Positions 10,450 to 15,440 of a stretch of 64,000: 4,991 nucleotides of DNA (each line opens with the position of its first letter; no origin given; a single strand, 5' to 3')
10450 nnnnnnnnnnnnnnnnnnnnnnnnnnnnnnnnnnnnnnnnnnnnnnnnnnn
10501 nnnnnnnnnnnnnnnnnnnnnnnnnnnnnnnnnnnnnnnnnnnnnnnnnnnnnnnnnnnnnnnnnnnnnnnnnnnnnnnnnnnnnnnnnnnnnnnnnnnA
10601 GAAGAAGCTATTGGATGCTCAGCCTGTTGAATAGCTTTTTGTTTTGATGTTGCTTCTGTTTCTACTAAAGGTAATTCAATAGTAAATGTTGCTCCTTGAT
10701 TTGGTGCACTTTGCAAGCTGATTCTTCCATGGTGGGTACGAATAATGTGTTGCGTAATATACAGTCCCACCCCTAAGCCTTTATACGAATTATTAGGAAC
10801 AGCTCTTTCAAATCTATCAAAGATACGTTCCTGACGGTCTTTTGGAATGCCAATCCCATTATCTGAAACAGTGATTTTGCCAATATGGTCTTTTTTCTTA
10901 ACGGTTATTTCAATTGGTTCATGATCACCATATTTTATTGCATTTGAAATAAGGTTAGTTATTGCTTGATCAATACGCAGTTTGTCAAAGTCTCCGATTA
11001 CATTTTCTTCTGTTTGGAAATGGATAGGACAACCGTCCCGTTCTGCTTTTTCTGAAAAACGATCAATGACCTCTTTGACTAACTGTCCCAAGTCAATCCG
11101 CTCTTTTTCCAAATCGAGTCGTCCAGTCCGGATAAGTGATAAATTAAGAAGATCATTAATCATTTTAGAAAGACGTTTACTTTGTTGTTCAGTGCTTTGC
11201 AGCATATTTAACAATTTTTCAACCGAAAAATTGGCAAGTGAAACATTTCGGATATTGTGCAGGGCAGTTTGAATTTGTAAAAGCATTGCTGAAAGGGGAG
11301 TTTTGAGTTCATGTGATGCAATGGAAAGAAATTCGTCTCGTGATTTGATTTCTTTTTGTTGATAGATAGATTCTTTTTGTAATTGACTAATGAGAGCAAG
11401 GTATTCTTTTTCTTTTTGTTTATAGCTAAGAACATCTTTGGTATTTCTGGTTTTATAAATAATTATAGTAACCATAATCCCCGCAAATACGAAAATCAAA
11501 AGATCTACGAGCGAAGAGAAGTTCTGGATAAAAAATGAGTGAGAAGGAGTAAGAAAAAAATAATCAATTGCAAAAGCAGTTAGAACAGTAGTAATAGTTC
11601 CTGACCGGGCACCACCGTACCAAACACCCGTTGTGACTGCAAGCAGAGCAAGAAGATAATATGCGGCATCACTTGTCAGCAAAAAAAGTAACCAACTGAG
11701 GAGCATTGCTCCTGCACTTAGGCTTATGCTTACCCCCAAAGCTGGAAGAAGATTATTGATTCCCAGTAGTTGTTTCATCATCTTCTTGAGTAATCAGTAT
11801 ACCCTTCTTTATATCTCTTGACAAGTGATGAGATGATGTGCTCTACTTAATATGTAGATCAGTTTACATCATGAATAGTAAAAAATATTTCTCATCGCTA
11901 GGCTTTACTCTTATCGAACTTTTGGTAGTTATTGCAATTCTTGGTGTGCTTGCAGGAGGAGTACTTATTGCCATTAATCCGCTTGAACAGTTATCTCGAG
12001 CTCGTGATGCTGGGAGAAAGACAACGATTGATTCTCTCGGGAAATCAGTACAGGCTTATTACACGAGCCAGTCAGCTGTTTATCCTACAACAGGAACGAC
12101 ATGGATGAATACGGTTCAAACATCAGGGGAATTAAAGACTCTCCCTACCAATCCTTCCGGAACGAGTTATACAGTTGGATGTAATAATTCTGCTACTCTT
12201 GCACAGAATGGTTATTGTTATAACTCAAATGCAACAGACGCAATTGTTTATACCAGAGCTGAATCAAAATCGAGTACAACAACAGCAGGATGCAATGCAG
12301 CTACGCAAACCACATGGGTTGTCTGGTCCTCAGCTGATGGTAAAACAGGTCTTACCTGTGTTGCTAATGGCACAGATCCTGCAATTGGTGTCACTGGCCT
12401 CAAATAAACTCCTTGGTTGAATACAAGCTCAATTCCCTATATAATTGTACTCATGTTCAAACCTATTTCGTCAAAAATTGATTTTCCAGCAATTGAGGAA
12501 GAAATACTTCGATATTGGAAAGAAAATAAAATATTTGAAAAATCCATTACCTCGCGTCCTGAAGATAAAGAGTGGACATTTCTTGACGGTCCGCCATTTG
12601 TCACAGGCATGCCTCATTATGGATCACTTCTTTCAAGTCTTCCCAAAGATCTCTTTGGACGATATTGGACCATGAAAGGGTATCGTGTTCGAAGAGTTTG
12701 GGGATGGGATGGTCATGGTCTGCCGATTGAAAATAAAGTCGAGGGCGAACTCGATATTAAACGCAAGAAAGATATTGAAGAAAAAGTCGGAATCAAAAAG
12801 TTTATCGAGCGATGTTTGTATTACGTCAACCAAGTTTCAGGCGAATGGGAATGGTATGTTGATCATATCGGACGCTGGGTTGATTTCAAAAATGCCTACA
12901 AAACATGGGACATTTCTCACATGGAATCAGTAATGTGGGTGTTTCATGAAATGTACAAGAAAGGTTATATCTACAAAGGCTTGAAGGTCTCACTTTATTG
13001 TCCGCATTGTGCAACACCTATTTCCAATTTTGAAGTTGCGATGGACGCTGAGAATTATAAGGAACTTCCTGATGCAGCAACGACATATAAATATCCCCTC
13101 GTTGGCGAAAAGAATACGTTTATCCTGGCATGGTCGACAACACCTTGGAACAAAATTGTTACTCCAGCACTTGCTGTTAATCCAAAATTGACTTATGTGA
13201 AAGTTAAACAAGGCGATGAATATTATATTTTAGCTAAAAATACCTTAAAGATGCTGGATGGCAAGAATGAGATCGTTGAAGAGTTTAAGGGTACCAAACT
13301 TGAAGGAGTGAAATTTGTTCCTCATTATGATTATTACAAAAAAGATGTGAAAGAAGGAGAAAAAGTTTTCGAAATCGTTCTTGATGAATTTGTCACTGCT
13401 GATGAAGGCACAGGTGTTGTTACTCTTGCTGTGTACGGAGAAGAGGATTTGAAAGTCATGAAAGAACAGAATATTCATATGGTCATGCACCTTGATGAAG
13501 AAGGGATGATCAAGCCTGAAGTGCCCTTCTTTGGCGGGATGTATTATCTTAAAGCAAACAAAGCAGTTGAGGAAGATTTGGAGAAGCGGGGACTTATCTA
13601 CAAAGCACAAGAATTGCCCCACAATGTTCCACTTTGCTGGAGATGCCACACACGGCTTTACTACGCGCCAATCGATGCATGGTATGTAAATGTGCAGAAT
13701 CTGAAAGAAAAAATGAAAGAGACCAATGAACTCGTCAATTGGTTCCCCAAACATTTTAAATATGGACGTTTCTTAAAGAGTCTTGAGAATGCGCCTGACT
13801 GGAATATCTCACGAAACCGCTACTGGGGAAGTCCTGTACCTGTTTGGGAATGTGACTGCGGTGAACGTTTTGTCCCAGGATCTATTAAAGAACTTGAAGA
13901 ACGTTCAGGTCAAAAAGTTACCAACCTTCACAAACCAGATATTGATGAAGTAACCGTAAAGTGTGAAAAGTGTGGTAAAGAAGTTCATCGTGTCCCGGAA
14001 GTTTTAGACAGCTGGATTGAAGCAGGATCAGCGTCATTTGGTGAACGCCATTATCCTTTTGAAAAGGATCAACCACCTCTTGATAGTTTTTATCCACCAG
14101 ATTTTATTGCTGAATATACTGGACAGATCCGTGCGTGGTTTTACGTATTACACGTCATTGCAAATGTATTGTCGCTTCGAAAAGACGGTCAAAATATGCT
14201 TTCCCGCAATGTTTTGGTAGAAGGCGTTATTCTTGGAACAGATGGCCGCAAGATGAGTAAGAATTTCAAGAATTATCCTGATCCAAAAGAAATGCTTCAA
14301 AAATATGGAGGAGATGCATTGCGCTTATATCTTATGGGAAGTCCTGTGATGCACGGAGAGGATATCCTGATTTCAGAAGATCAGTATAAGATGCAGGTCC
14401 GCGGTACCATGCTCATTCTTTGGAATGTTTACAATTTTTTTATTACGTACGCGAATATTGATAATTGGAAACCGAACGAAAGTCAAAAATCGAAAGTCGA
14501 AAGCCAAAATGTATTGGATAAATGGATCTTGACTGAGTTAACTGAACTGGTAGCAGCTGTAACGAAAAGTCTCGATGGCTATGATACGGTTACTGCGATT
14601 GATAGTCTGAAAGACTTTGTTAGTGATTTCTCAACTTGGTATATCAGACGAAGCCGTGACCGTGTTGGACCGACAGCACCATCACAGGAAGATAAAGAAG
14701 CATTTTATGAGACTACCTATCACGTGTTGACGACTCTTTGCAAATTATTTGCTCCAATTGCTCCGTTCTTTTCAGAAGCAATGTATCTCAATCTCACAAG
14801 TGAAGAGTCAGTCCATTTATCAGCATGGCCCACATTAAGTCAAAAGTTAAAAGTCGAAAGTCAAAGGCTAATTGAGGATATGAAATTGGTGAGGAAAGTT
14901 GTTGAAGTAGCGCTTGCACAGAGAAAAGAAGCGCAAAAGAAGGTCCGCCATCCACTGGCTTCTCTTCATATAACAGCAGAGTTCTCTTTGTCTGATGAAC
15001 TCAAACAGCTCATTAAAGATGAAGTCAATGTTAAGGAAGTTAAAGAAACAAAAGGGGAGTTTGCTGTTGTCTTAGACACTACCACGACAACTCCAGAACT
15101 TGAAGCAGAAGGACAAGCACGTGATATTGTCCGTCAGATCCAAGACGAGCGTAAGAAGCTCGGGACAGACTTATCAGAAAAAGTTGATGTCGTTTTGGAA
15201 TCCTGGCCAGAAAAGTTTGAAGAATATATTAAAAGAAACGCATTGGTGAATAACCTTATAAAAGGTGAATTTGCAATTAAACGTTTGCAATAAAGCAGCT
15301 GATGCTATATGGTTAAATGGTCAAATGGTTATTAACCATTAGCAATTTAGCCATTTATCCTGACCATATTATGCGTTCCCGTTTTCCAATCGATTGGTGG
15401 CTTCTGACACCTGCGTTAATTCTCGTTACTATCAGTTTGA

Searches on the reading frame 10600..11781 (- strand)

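Call 51: search_protein_families(library=pfam, proteins=[window:10600-11781:-], max_evalue=0.1)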
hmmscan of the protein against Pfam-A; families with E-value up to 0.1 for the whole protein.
window:10600-11781:- (394 aa): 6 families
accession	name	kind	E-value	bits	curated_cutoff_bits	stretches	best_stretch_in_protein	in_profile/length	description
PF02518.31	HATPase_c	-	1.9e-29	102.7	26.4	1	266-372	2-109/111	Histidine kinase-, DNA gyrase B-, and HSP90-like ATPase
PF13493.11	DUF4118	-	3.3e-13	49.8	28.4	1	16-114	2-100/107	Domain of unknown function (DUF4118)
PF00512.31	HisKA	-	1.3e-11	44.8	26.9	1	148-219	2-65/66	His Kinase A (phospho-acceptor) domain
PF13589.12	HATPase_c_3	-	0.00039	20.9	25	1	271-324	4-56/137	Histidine kinase-, DNA gyrase B-, and HSP90-like ATPase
PF13581.12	HATPase_c_2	-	0.0012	19.3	27.4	1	269-349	31-111/127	Histidine kinase-like ATPase domain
PF13744.12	HTH_37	-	0.0093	16.2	27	1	157-197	30-71/80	Helix-turn-helix domain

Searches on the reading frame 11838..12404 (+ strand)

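Call 51: search_protein_families(library=pfam, proteins=[window:11838-12404:+], max_evalue=0.1)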
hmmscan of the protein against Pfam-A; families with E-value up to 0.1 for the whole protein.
window:11838-12404:+ (189 aa): 1 family
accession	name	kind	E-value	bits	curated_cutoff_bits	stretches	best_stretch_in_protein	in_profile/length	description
PF07963.17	N_methyl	-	6.8e-07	29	21.2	1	22-43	6-27/27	Prokaryotic N-terminal methylation motif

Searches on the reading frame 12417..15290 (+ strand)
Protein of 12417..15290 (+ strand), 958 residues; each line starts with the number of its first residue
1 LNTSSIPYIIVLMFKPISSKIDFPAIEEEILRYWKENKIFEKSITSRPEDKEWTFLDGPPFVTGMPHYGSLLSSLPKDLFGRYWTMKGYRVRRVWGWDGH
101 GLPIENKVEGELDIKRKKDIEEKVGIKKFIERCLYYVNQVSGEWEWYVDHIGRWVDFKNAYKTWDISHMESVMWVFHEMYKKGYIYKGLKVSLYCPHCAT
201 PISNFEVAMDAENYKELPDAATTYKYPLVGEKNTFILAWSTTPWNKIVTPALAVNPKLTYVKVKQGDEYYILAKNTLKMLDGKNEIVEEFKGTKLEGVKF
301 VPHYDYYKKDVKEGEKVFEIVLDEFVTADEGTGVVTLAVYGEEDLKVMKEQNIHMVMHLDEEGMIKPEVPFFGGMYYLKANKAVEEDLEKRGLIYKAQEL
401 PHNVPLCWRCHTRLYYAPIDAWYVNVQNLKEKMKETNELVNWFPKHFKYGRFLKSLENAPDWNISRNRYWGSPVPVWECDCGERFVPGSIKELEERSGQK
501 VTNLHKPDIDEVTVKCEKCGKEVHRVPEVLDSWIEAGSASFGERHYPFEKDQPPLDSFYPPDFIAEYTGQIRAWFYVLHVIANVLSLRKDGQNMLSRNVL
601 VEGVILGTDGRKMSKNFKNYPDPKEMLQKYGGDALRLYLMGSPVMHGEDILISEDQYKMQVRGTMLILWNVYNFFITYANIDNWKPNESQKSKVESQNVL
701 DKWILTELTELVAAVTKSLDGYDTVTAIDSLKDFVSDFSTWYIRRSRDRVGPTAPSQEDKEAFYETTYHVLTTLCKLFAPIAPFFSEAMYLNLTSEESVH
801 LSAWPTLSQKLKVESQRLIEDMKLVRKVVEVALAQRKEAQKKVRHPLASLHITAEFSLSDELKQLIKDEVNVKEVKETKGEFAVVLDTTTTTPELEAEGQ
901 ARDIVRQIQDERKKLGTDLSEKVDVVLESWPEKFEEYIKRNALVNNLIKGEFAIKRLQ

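Call 11: search_protein_families(library=pfam, proteins=[window:12417-15290:+], max_evalue=0.001)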
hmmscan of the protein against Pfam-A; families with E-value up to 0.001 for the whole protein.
window:12417-15290:+ (958 aa): 4 families
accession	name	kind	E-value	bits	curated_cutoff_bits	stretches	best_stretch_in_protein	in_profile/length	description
PF00133.28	tRNA-synt_1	-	3.2e-105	352.7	22.7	1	30-646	2-409/414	tRNA synthetases class I (I, L, M and V)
PF08264.19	Anticodon_1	-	5.9e-30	104.5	25.1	1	701-846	1-143/148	Anticodon-binding domain of tRNA ligase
PF09334.17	tRNA-synt_1g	-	3.1e-18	66.2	20.1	1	60-204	8-132/391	tRNA synthetases class I (M)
PF19302.4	DUF5915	-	2e-09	37.7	27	1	878-947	96-170/195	Domain of unknown function (DUF5915)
